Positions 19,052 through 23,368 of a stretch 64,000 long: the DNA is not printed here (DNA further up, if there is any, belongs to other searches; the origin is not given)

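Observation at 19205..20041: A DapF-like domain is fused in frame to the C terminus of the CarB paralogue and lacks the first catalytic cysteine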

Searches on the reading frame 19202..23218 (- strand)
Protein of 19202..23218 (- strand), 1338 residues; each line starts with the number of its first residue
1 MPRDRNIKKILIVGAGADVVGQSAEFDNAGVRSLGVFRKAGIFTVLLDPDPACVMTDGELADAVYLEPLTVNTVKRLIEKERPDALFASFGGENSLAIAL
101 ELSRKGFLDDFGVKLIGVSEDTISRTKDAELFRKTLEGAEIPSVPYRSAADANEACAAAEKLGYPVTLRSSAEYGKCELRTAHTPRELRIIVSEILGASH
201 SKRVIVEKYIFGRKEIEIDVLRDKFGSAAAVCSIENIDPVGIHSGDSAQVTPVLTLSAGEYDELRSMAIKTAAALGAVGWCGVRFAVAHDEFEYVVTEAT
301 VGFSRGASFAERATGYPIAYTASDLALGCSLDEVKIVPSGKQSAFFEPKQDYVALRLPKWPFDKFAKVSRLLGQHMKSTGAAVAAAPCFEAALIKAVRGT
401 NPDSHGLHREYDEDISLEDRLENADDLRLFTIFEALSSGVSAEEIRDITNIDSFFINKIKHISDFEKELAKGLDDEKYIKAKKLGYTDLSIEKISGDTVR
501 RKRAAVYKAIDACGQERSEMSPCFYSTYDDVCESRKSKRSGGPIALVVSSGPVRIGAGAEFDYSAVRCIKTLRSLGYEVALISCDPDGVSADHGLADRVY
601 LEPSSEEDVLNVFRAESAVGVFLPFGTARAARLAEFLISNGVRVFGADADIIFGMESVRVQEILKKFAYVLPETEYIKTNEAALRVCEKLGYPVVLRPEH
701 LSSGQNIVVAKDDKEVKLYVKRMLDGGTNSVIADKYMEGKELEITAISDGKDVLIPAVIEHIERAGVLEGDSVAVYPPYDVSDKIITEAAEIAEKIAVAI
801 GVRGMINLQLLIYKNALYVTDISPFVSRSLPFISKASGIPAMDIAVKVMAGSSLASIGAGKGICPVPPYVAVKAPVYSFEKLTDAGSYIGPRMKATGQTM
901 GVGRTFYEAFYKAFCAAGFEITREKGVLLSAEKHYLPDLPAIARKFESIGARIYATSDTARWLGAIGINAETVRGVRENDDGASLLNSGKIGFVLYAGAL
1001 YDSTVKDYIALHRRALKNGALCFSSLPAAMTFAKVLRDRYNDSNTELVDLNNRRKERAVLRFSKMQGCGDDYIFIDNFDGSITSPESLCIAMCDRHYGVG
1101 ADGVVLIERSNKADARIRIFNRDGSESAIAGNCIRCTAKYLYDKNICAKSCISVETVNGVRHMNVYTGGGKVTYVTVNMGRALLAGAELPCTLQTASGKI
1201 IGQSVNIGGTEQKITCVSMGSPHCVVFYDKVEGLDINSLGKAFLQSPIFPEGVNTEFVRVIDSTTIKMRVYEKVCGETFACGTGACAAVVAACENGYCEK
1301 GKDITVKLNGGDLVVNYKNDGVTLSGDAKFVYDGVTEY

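Call 3: search_protein_families(library=pfam, proteins=[window:19202-23218:-])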
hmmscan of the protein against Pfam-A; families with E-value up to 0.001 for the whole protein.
window:19202-23218:- (1338 aa): 10 families
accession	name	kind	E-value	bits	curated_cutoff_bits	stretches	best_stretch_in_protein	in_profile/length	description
PF25596.1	CPSase_L_D1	-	3.8e-59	198.1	27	2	7-124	2-117/118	Carbamoyl phosphate synthase preATP-grasp domain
PF02786.22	CPSase_L_D2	-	4.6e-57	193.4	19.8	2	128-333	1-210/211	Carbamoyl-phosphate synthase L chain, ATP binding domain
PF01678.24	DAP_epimerase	-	8.5e-53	178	34.7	2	1216-1330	2-120/121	Diaminopimelate epimerase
PF02222.28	ATP-grasp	-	2.1e-20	73.5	27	2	664-824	3-161/179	ATP-grasp domain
PF02787.25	CPSase_L_D3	-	3.1e-20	72.4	26.6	1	420-494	2-79/80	Carbamoyl-phosphate synthetase large chain, oligomerisation domain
PF07478.18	Dala_Dala_lig_C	-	1.3e-16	61.2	24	2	156-298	29-171/204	D-ala D-ala ligase C-terminus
PF01071.24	GARS_A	-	4.5e-10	40.1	27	1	671-771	17-121/194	Phosphoribosylglycinamide synthetase, ATP-grasp (A) domain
PF13549.11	ATP-grasp_5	-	1.9e-08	34.4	27.6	0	134-171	17-54/221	ATP-grasp domain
PF02655.19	ATP-grasp_3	-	1.1e-06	29.3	23.2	1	662-824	9-155/160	ATP-grasp domain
PF02142.27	MGS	-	0.00024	21.6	24.1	1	941-1016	4-86/94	MGS-like domain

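Call 4: search_protein_families(library=ncbifam, proteins=[window:19202-23218:-])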
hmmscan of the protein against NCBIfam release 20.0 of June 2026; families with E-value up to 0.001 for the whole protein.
window:19202-23218:- (1338 aa): 40 families (the best 25 are shown)
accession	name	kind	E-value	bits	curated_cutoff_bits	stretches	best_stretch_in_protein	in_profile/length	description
NF003671.0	PRK05294.1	equivalog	6.6e-269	894.8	599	1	1-1039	1-1049/1058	carbamoyl-phosphate synthase large subunit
TIGR01369.1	CPSaseII_lrg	equivalog_domain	1.5e-263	877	1027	1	3-1035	2-1051/1052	carbamoyl-phosphate synthase (glutamine-hydrolyzing) large subunit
TIGR00652.1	DapF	equivalog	1.3e-73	247.8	114.65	1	1061-1336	2-268/270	diaminopimelate epimerase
NF038284.1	bifunc_DapF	exception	3.1e-28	98.8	350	1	1088-1325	33-251/254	bifunctional diaminopimelate epimerase/glutamate racemase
NF005525.0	PRK07178.1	equivalog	1.2e-23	83.6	768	2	7-321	2-309/471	acetyl-CoA carboxylase biotin carboxylase subunit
NF009402.0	PRK12767.1-1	equivalog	1.2e-21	76.9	218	2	568-828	19-278/329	carbamoyl phosphate synthase-like protein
TIGR01142.1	purT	equivalog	2.5e-21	76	502.15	2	673-825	118-271/380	phosphoribosylglycinamide formyltransferase 2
NF006766.0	PRK09288.1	equivalog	3.7e-20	72.1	339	2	675-825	133-284/396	formate-dependent phosphoribosylglycinamide formyltransferase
NF006406.0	PRK08654.1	equivalog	1e-19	70.5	739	2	96-237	85-234/499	acetyl-CoA carboxylase biotin carboxylase subunit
TIGR00514.1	accC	equivalog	4e-17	62.2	626.5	1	109-235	96-232/449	acetyl-CoA carboxylase biotin carboxylase subunit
NF004680.0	PRK06019.1-6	equivalog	7.1e-17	61.2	327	2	633-812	93-271/405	5-(carboxyamino)imidazole ribonucleotide synthase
NF006367.0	PRK08591.1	subfamily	1.2e-15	57.2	597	1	108-230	95-223/451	acetyl-CoA carboxylase biotin carboxylase subunit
TIGR01205.1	D_ala_D_alaTIGR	subfamily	3.7e-15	55.7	245.65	2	668-824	123-285/318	D-alanine--D-alanine ligase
NF002378.0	PRK01372.1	subfamily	4.6e-15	55.1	243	2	654-819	98-264/305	D-alanine--D-alanine ligase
NF006286.0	PRK08462.1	equivalog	4.9e-15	55.3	740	1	6-294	3-286/445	acetyl-CoA carboxylase biotin carboxylase subunit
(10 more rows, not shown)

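Call 9: find_encoding_contigs(protein=window:19202-23218:-, flank=10000, max_places=6)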
Protein window:19202-23218:- (1338 aa): 9 contigs read that carry it; 6 places shown.
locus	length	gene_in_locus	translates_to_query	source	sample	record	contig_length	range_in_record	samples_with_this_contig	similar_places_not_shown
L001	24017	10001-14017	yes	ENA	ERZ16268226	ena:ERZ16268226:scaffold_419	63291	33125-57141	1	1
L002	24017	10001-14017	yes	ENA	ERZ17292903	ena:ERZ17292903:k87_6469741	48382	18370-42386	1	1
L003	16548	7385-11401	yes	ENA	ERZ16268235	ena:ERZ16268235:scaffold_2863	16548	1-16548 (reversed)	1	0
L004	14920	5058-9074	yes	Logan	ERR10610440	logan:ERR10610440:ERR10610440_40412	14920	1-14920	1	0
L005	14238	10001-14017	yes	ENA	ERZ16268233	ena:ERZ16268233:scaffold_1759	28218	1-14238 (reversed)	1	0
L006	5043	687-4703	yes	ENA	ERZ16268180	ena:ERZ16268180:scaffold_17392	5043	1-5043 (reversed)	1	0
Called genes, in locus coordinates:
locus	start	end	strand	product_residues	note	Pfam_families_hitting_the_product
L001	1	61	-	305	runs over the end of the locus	PF02445:NadA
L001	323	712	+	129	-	PF13240:Zn_Ribbon_1 (weak), PF13248:Zn_ribbon_3 (weak)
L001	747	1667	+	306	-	PF00291:PALP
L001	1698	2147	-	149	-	PF09719:C_GCAxxG_C_C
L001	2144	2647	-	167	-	PF03167:UDG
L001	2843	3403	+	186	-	-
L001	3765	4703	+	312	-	PF01118:Semialdhyde_dh, PF22698:Semialdhyde_dhC_1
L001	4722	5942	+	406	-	PF01960:ArgJ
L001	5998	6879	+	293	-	PF00696:AA_kinase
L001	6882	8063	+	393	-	PF00202:Aminotran_3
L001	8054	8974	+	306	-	PF02729:OTCace_N, PF00185:OTCace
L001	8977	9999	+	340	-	PF00988:CPSase_sm_chain, PF00117:GATase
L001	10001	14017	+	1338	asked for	PF25596:CPSase_L_D1, PF02786:CPSase_L_D2, PF02787:CPSase_L_D3, PF25596:CPSase_L_D1, PF01071:GARS_A, PF02222:ATP-grasp, PF02786:CPSase_L_D2, PF01678:DAP_epimerase, +5 more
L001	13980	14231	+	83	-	-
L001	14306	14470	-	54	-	PF00301:Rubredoxin, PF21349:RUBY_RBDX (faint)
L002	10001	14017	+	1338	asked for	PF25596:CPSase_L_D1, PF02786:CPSase_L_D2, PF02787:CPSase_L_D3, PF25596:CPSase_L_D1, PF01071:GARS_A, PF02222:ATP-grasp, PF02786:CPSase_L_D2, PF01678:DAP_epimerase, +5 more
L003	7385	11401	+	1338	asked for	PF25596:CPSase_L_D1, PF02786:CPSase_L_D2, PF02787:CPSase_L_D3, PF25596:CPSase_L_D1, PF01071:GARS_A, PF02222:ATP-grasp, PF02786:CPSase_L_D2, PF01678:DAP_epimerase, +5 more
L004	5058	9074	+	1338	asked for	PF25596:CPSase_L_D1, PF02786:CPSase_L_D2, PF02787:CPSase_L_D3, PF25596:CPSase_L_D1, PF01071:GARS_A, PF02222:ATP-grasp, PF02786:CPSase_L_D2, PF01678:DAP_epimerase, +5 more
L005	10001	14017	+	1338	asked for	PF25596:CPSase_L_D1, PF02786:CPSase_L_D2, PF02787:CPSase_L_D3, PF25596:CPSase_L_D1, PF01071:GARS_A, PF02222:ATP-grasp, PF02786:CPSase_L_D2, PF01678:DAP_epimerase, +5 more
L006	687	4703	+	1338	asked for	PF25596:CPSase_L_D1, PF02786:CPSase_L_D2, PF02787:CPSase_L_D3, PF25596:CPSase_L_D1, PF01071:GARS_A, PF02222:ATP-grasp, PF02786:CPSase_L_D2, PF01678:DAP_epimerase, +5 more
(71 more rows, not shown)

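Call 26: search_protein_representatives(protein=window:19205-22801:-)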
Query: 1199 residues. Proteins with E-value up to 0.001 (for the whole library): 34088; up to 1e-10: 17542; up to 1e-30: 3411. The best 150 are listed.
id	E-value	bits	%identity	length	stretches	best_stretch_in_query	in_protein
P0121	0.0e+00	1076.3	40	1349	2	3-1198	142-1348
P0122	2.0e-232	790.7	38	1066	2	1-913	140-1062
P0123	4.9e-218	743.1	43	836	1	366-1198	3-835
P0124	3.2e-194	664.3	35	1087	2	3-914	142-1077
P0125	1.4e-191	655.5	37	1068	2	44-910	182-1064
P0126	2.1e-173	595.3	34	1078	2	43-899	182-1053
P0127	9.6e-171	586.5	37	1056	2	10-912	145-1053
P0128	6.8e-168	577.1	34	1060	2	56-898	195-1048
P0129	1.3e-162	559.6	37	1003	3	11-509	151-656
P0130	7.6e-162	557.0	34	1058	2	3-889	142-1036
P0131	5.4e-161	554.2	34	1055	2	53-890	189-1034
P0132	7.2e-161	553.8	33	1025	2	44-898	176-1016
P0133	1.3e-160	553.0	36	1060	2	43-808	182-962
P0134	5.9e-159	547.5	36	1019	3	365-832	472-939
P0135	1.7e-158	546.0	34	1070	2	5-897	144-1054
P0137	2.1e-157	542.3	35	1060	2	49-894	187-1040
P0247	8.2e-114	397.9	31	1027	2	13-806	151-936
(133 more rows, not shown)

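Call 59: find_homologous_proteins(query=window:19205-23218:-, max_evalue=1e-30)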
Query window:19205-23218:- (1338 aa): 7990 proteins with E <= 1e-30 among 8000 candidates; the best 120 are listed.
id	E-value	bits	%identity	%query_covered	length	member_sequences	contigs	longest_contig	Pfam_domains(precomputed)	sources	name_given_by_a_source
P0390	0.0e+0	2997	100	100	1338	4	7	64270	PF25596.2,PF13549.12,PF02786.23,PF02787.26,PF02222.28,PF01678.25,PF02655.20,PF01071.25,PF07478.19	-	-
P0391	0.0e+0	1672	55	100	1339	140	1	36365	PF25596.2,PF02142.28,PF15632.12,PF13549.12,PF02786.23,PF02787.26,PF02222.28,PF01678.25,PF02655.20,PF01071.25,PF07478.19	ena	-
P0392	0.0e+0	1482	49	100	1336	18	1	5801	PF25596.2,PF02142.28,PF15632.12,PF02786.23,PF02787.26,PF02222.28,PF01678.25,PF02655.20,PF07478.19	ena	-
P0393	0.0e+0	1482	50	100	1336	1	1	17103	PF25596.2,PF02142.28,PF15632.12,PF02786.23,PF02787.26,PF02222.28,PF01678.25,PF02655.20,PF01071.25,PF07478.19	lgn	-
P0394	0.0e+0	1481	50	100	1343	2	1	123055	PF25596.2,PF02142.28,PF15632.12,PF13549.12,PF02786.23,PF02787.26,PF02222.28,PF01678.25,PF02655.20,PF01071.25,PF07478.19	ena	-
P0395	0.0e+0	1480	50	100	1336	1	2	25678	PF25596.2,PF02142.28,PF15632.12,PF02786.23,PF02787.26,PF02222.28,PF01678.25,PF02655.20,PF01071.25,PF07478.19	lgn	-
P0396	0.0e+0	1478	49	100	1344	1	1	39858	PF25596.2,PF02142.28,PF15632.12,PF13549.12,PF02786.23,PF02787.26,PF02222.28,PF01678.25,PF02655.20,PF01071.25,PF07478.19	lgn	-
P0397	0.0e+0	1475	49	100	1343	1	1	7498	PF25596.2,PF02142.28,PF15632.12,PF13549.12,PF02786.23,PF02787.26,PF02222.28,PF01678.25,PF02655.20,PF01071.25,PF07478.19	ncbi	-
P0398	0.0e+0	1473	49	100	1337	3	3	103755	PF25596.2,PF02142.28,PF15632.12,PF02786.23,PF02787.26,PF02222.28,PF01678.25,PF02655.20,PF07478.19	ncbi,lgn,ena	-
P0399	0.0e+0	1470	49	100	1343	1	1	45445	PF25596.2,PF02142.28,PF15632.12,PF02786.23,PF02787.26,PF02222.28,PF01678.25,PF02655.20,PF01071.25,PF07478.19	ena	-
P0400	0.0e+0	1466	49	100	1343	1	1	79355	PF25596.2,PF02142.28,PF15632.12,PF13549.12,PF02786.23,PF02787.26,PF02222.28,PF01678.25,PF02655.20,PF01071.25,PF07478.19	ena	-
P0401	0.0e+0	1466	49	100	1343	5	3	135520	PF25596.2,PF02142.28,PF15632.12,PF02786.23,PF02787.26,PF02222.28,PF01678.25,PF02655.20,PF01071.25,PF07478.19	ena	-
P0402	0.0e+0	1466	49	100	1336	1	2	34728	PF25596.2,PF02142.28,PF15632.12,PF13549.12,PF02786.23,PF02787.26,PF02222.28,PF01678.25,PF02655.20,PF01071.25,PF07478.19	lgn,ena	-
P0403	0.0e+0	1465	49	100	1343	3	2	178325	PF25596.2,PF02142.28,PF15632.12,PF02786.23,PF02787.26,PF02222.28,PF01678.25,PF02655.20,PF01071.25,PF07478.19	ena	-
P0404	0.0e+0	1463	49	100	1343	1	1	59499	PF25596.2,PF02142.28,PF15632.12,PF13549.12,PF02786.23,PF02787.26,PF02222.28,PF01678.25,PF02655.20,PF01071.25,PF07478.19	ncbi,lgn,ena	-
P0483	0.0e+0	1406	48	100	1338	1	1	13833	PF25596.2,PF02142.28,PF15632.12,PF13549.12,PF02786.23,PF02787.26,PF02222.28,PF01678.25,PF02655.20,PF01071.25,PF07478.19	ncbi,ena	-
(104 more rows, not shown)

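Call 64: list_cluster_members(proteins=[P0390, P0391])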
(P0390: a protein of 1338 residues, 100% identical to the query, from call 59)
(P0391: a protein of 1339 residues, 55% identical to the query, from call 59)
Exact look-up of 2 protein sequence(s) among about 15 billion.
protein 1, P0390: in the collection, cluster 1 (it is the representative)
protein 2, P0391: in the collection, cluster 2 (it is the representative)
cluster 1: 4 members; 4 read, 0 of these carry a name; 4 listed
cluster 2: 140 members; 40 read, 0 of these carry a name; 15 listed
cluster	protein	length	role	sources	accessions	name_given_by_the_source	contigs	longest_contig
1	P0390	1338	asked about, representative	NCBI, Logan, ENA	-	-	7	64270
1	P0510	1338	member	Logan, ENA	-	-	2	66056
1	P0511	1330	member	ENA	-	-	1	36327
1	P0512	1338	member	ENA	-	-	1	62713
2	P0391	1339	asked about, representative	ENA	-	-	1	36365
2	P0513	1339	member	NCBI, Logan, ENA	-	-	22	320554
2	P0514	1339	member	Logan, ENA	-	-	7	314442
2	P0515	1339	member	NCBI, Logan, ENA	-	-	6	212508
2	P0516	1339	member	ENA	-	-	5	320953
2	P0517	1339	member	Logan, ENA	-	-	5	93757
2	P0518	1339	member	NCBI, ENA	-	-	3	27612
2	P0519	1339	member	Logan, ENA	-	-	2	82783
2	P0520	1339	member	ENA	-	-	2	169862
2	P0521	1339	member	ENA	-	-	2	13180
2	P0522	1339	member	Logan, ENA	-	-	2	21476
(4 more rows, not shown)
